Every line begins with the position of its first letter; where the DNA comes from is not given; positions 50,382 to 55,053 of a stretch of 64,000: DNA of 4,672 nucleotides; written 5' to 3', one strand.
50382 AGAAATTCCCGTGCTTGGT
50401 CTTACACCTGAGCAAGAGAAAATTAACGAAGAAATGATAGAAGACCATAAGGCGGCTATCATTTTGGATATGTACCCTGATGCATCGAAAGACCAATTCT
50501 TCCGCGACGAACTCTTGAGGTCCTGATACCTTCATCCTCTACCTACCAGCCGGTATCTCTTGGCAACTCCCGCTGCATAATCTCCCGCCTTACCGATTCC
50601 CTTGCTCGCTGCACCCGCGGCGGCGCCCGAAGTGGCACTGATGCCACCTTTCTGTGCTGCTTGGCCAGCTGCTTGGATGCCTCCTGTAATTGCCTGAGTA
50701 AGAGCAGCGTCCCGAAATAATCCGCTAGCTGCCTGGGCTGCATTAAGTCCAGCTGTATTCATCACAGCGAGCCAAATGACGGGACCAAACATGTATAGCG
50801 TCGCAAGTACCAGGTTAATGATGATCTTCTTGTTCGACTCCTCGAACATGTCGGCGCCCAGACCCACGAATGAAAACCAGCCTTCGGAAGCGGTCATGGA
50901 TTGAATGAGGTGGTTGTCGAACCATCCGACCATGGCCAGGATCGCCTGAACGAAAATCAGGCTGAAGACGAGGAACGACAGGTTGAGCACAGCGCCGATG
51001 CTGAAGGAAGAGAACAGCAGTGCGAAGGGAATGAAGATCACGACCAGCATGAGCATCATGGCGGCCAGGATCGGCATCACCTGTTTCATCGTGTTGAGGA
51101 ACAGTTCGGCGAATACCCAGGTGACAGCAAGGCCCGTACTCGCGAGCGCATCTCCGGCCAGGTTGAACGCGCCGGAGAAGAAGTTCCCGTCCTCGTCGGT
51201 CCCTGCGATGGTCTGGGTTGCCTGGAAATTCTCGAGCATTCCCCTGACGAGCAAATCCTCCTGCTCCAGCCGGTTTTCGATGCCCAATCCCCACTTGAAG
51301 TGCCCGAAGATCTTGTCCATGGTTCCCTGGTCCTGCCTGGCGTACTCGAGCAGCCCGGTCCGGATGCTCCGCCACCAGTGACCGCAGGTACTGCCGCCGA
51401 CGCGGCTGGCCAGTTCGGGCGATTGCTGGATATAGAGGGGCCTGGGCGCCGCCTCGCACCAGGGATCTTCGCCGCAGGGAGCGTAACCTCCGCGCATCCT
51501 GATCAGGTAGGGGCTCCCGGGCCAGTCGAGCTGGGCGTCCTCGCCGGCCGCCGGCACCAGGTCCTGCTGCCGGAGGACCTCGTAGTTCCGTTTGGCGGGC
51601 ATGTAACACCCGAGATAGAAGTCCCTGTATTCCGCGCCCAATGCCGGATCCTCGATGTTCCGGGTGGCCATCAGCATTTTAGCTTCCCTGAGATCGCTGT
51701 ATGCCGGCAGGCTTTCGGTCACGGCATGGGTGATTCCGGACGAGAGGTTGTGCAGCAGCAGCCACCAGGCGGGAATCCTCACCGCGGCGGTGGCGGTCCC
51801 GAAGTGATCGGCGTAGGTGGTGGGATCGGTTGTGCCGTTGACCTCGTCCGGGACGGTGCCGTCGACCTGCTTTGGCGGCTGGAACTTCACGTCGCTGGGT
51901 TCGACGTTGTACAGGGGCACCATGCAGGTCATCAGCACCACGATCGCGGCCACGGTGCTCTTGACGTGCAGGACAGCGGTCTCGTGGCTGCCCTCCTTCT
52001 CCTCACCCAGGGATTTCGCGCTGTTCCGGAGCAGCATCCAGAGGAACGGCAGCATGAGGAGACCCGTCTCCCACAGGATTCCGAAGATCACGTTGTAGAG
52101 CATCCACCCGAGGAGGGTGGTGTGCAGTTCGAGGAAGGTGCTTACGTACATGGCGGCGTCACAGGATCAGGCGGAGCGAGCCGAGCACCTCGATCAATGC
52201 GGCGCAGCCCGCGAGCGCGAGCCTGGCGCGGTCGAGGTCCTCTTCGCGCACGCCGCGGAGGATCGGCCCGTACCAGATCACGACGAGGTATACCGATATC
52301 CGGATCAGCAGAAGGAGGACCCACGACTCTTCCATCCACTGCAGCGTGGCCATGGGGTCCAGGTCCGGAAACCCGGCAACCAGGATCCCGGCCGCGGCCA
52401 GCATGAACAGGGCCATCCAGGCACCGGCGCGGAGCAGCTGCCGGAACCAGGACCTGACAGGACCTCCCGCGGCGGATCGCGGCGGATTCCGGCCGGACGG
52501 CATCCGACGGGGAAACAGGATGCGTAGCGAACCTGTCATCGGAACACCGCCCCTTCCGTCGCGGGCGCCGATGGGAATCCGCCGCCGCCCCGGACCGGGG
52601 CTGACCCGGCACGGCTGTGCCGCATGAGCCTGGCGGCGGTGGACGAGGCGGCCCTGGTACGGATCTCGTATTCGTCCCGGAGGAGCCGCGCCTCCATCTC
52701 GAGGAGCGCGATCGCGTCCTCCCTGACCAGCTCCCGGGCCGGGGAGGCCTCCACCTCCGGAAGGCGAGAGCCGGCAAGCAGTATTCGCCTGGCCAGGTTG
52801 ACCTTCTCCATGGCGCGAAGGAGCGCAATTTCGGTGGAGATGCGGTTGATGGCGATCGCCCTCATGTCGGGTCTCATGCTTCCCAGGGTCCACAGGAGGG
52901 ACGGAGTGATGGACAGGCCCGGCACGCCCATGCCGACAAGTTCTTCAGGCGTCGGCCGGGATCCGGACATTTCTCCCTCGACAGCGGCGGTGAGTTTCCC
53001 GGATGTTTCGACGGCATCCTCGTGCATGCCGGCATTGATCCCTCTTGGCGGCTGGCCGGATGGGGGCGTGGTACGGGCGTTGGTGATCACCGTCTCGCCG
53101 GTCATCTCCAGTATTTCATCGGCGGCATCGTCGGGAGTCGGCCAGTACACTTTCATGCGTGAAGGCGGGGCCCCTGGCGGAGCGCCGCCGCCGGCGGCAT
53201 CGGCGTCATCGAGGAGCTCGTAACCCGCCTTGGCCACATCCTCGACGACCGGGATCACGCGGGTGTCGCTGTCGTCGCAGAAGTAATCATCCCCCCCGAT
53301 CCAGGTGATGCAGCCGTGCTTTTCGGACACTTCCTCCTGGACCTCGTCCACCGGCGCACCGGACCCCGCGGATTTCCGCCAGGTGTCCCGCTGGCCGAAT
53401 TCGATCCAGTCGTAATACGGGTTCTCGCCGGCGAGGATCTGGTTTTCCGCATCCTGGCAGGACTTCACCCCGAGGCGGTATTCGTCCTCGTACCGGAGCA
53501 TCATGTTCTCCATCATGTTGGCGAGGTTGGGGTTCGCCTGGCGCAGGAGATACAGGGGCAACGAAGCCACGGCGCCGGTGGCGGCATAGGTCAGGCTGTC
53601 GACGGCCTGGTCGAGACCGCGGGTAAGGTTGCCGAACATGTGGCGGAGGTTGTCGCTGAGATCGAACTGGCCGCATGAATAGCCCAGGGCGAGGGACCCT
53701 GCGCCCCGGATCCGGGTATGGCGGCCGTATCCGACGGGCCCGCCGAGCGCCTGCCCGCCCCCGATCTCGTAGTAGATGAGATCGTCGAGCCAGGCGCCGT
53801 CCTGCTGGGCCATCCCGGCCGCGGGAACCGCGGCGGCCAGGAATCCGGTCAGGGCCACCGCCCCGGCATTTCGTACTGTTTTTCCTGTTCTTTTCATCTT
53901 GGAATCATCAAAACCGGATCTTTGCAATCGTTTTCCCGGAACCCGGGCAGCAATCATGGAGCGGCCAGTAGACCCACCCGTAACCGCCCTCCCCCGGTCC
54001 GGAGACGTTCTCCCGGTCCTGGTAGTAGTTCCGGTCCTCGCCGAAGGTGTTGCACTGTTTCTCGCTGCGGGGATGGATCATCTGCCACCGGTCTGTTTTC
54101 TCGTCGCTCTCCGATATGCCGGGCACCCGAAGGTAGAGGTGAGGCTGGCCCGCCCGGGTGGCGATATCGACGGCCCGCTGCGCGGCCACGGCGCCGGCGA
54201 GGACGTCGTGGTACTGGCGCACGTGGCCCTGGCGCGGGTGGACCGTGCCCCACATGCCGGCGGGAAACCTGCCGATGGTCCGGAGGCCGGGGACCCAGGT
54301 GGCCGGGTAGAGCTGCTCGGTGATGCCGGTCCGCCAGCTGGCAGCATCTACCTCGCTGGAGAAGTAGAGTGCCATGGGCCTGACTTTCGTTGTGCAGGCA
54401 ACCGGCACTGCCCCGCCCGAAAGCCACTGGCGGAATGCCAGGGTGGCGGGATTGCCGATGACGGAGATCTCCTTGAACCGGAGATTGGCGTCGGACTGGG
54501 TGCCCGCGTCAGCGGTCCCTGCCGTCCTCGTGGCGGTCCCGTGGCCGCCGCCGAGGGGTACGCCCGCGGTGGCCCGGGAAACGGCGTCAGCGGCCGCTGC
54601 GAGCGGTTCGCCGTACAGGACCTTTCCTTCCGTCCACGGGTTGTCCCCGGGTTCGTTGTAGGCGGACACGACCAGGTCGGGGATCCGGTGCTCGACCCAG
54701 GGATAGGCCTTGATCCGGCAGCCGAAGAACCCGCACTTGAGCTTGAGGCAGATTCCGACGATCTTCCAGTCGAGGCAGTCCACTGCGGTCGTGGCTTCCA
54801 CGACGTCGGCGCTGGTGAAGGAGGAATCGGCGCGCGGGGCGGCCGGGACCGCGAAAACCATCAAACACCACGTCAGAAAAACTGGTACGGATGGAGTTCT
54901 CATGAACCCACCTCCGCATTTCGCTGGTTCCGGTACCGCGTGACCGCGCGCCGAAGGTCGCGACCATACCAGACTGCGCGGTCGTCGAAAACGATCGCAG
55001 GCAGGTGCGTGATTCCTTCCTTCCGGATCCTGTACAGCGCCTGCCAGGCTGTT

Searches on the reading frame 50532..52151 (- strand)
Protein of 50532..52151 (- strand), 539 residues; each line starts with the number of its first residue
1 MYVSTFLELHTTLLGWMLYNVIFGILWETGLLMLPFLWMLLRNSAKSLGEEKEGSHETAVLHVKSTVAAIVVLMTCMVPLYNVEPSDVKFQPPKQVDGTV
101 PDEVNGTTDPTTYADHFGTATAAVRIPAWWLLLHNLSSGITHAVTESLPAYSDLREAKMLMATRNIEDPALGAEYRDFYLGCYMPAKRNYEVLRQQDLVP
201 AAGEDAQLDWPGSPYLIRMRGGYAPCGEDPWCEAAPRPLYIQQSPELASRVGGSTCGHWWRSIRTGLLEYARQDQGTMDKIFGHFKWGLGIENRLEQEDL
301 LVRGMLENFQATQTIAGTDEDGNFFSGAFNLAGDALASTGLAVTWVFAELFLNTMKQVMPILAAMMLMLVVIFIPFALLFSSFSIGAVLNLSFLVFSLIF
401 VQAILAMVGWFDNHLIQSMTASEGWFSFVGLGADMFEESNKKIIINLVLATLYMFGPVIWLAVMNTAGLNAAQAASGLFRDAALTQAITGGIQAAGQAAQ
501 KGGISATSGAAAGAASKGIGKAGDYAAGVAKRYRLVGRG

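Call 8: search_protein_families(library=pfam, proteins=[window:50532-52151:-], max_evalue=0.01)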
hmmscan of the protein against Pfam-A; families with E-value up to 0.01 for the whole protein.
window:50532-52151:- (539 aa): 1 family
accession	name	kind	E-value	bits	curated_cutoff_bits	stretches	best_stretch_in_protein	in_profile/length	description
PF07916.16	TraG_N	-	2.4e-36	126.2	36.1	1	8-478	1-453/462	TraG-like protein, N-terminal region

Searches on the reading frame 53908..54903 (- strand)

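Call 8: search_protein_families(library=pfam, proteins=[window:53908-54903:-], max_evalue=0.01)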
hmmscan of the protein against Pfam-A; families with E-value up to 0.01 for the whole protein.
window:53908-54903:- (331 aa): 1 family
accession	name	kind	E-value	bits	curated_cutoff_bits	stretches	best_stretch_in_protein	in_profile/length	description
PF06834.16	TraU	-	2e-34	119.8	26.5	1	40-319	11-304/306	TraU protein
